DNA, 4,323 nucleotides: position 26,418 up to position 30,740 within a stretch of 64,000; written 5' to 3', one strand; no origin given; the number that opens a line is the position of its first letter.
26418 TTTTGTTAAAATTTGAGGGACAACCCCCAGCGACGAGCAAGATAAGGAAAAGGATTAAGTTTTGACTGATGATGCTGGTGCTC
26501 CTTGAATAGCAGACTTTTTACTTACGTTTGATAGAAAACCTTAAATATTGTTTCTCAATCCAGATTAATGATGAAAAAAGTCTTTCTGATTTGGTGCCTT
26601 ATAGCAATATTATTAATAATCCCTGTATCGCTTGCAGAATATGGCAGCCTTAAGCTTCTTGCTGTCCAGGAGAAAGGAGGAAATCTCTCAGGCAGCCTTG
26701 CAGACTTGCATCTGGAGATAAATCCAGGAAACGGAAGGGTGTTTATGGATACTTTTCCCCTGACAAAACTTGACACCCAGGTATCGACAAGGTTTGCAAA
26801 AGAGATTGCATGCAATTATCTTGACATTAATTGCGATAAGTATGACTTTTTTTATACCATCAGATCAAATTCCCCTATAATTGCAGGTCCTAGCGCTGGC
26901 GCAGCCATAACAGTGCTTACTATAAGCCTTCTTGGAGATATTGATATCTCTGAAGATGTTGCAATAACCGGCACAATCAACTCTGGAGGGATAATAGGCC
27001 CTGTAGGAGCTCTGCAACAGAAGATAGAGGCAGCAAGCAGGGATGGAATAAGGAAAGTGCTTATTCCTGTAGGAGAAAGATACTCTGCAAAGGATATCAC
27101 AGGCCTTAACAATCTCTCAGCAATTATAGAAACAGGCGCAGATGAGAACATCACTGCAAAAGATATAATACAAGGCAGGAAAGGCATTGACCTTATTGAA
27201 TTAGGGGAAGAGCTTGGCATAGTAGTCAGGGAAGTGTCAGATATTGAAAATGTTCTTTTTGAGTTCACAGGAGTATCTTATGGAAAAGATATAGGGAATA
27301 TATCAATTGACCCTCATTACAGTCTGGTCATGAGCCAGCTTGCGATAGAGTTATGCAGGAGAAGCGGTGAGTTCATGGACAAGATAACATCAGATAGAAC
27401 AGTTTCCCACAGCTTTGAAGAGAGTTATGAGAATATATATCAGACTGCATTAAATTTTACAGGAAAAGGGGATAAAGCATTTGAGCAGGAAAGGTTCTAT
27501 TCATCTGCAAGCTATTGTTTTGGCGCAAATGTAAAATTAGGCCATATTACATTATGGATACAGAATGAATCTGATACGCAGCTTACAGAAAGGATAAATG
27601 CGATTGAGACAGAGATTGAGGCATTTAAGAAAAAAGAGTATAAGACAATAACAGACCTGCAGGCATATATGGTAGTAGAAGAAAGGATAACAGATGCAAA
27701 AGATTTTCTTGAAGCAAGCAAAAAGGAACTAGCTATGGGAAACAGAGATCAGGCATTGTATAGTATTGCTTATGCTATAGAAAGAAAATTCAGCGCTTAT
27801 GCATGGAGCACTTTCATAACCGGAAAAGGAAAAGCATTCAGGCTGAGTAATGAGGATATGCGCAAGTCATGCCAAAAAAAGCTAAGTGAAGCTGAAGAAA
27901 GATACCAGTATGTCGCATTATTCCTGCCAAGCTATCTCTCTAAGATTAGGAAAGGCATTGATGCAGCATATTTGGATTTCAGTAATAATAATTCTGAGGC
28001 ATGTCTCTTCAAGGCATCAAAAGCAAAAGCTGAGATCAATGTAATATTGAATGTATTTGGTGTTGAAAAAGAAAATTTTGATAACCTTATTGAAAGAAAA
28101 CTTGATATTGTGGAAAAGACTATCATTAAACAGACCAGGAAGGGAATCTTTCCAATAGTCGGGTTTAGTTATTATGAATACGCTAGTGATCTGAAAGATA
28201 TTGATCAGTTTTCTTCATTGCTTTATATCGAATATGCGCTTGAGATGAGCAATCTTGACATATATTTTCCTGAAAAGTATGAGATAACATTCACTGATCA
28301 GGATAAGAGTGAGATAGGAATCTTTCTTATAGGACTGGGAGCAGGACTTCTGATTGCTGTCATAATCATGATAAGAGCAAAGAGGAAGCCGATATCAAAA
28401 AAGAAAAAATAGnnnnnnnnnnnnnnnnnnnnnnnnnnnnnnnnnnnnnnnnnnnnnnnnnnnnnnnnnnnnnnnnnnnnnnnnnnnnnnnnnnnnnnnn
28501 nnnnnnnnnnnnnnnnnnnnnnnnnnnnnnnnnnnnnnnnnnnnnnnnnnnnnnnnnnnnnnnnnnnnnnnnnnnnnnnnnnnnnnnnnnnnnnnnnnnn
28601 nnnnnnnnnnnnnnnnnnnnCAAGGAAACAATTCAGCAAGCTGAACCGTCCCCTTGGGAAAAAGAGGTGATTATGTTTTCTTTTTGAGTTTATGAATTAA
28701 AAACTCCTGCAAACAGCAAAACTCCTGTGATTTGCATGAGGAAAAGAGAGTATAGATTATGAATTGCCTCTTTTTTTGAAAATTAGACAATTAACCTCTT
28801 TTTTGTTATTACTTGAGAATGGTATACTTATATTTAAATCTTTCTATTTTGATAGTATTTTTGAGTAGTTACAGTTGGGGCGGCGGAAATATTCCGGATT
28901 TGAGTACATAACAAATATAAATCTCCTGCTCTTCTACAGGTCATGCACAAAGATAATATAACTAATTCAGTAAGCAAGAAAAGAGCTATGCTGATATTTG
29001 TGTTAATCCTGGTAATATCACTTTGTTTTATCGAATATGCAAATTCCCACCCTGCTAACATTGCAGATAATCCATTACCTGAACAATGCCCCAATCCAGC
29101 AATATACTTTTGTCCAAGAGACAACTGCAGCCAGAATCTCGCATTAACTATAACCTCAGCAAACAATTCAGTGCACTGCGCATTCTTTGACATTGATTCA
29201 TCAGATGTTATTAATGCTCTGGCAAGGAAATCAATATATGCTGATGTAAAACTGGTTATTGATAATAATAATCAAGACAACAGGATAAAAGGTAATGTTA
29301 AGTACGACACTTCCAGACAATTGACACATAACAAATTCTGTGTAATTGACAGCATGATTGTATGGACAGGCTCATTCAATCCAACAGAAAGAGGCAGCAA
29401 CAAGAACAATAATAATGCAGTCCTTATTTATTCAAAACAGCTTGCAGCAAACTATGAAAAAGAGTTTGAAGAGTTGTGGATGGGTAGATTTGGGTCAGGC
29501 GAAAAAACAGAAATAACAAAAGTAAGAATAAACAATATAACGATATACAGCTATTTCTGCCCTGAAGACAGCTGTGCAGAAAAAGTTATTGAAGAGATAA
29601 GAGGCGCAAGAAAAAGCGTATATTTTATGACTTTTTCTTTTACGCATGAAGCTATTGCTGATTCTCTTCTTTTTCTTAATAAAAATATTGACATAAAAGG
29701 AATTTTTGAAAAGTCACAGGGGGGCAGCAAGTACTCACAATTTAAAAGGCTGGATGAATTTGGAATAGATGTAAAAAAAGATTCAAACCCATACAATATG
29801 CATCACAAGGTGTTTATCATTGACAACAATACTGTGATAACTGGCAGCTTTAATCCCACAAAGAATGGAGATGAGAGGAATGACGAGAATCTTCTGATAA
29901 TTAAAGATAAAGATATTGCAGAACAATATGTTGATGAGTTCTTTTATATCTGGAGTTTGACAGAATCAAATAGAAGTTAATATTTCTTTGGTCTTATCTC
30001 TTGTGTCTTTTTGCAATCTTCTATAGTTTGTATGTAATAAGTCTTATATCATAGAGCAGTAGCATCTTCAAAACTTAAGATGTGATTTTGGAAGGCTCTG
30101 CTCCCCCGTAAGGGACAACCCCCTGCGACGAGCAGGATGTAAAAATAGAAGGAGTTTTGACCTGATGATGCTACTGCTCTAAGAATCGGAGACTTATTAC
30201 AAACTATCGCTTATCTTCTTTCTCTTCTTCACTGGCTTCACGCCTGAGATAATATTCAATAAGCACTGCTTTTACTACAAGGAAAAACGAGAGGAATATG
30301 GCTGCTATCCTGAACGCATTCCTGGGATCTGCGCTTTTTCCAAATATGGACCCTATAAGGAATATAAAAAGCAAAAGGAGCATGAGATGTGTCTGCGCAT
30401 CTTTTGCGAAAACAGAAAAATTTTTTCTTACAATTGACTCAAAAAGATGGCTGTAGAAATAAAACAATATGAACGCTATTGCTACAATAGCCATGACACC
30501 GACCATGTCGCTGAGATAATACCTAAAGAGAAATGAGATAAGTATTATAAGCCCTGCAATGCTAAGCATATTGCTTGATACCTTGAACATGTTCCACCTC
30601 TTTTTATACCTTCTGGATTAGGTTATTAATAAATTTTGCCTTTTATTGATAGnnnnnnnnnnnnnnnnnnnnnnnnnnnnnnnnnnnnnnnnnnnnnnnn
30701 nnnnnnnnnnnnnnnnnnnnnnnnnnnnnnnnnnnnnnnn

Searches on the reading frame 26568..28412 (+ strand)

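Call 23: search_protein_families(library=ncbifam, proteins=[window:26568-28412:+], max_evalue=0.1)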
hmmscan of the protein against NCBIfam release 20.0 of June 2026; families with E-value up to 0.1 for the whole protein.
window:26568-28412:+ (614 aa): 8 families
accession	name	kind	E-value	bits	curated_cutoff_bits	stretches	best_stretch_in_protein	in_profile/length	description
TIGR02902.1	spore_lonB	equivalog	1.3e-15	57.1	723.3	1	81-172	416-506/531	ATP-dependent protease LonB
TIGR02903.1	spore_lon_C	equivalog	6.4e-13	48.1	678.8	1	104-171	522-589/615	Lon family ATP-dependent protease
TIGR00764.1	lon_rel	equivalog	8.7e-13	47.7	516.6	1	84-169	477-562/608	ATP-dependent protease LonB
TIGR00763.1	lon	equivalog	1.5e-10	40.3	608.05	1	107-177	701-771/795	endopeptidase La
NF008053.0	PRK10787.1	equivalog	3.3e-10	38.7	891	1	91-177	661-747/784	endopeptidase La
NF041438.1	SepM_fam_S16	equivalog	0.00033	19.8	200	1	104-167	225-290/340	SepM family pheromone-processing serine protease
TIGR00416.1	sms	equivalog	0.00035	19.5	403.05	1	105-173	368-436/454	DNA repair protein RadA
TIGR02653.1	Lon_rel_chp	hypoth_equivalog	0.0013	17.1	628.25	1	90-173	561-644/675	protease Lon-related BREX system protein BrxL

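Call 80: search_protein_families(library=pfam, proteins=[window:26568-28412:+], max_evalue=0.001)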
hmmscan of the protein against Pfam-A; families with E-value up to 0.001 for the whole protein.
window:26568-28412:+ (614 aa): 1 family
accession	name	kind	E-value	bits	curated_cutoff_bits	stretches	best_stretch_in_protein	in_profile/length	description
PF05362.19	Lon_C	-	4.9e-13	49.6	21.1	1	107-177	109-179/205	Lon protease (S16) C-terminal proteolytic domain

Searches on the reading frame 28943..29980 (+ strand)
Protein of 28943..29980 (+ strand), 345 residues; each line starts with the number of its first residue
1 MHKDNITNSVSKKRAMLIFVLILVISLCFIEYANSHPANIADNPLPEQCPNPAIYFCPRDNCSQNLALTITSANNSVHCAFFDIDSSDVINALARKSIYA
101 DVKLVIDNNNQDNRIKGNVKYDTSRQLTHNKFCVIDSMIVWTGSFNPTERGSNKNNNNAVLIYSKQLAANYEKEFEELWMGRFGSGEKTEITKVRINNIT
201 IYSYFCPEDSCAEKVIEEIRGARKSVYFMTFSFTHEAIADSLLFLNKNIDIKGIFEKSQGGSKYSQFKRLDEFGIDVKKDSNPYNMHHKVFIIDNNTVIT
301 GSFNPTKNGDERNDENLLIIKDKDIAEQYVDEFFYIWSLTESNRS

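Call 23: search_protein_families(library=ncbifam, proteins=[window:28943-29980:+], max_evalue=0.1)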
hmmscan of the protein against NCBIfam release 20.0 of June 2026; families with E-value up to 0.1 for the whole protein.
window:28943-29980:+ (345 aa): 7 families
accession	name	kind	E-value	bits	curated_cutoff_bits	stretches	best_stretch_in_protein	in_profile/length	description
NF010490.0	PRK13912.1-1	equivalog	4.4e-12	46.4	211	2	204-333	22-151/159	nuclease NucT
NF038319.1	DISARM_DrmC_I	equivalog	7.3e-12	45.3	133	2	215-333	99-231/236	DISARM system phospholipase D-like protein DrmC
NF041068.1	DpdK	equivalog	2.2e-09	37.1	100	2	284-329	115-159/167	phospholipase D-like domain-containing protein DpdK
NF010492.0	PRK13912.1-3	equivalog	2.5e-09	37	297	1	216-328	40-163/178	nuclease NucT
NF010491.0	PRK13912.1-2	equivalog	1.3e-08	34.8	225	1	213-324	39-161/180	nuclease NucT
NF010493.0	PRK13912.1-4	equivalog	9.4e-06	25.7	351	1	204-328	19-156/171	nuclease NucT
TIGR04265.1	bac_cardiolipin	equivalog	0.0057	15.7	290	0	120-176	391-448/483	cardiolipin synthase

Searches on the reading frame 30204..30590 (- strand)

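Call 23: search_protein_families(library=ncbifam, proteins=[window:30204-30590:-], max_evalue=0.1)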
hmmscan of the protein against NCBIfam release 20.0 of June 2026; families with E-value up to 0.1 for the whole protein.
window:30204-30590:- (128 aa): 1 family
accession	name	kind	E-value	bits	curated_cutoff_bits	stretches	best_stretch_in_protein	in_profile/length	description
TIGR03025.1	EPS_sugtrans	subfamily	0.0033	16.7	295.55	1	16-122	16-122/445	exopolysaccharide biosynthesis polyprenyl glycosylphosphotransferase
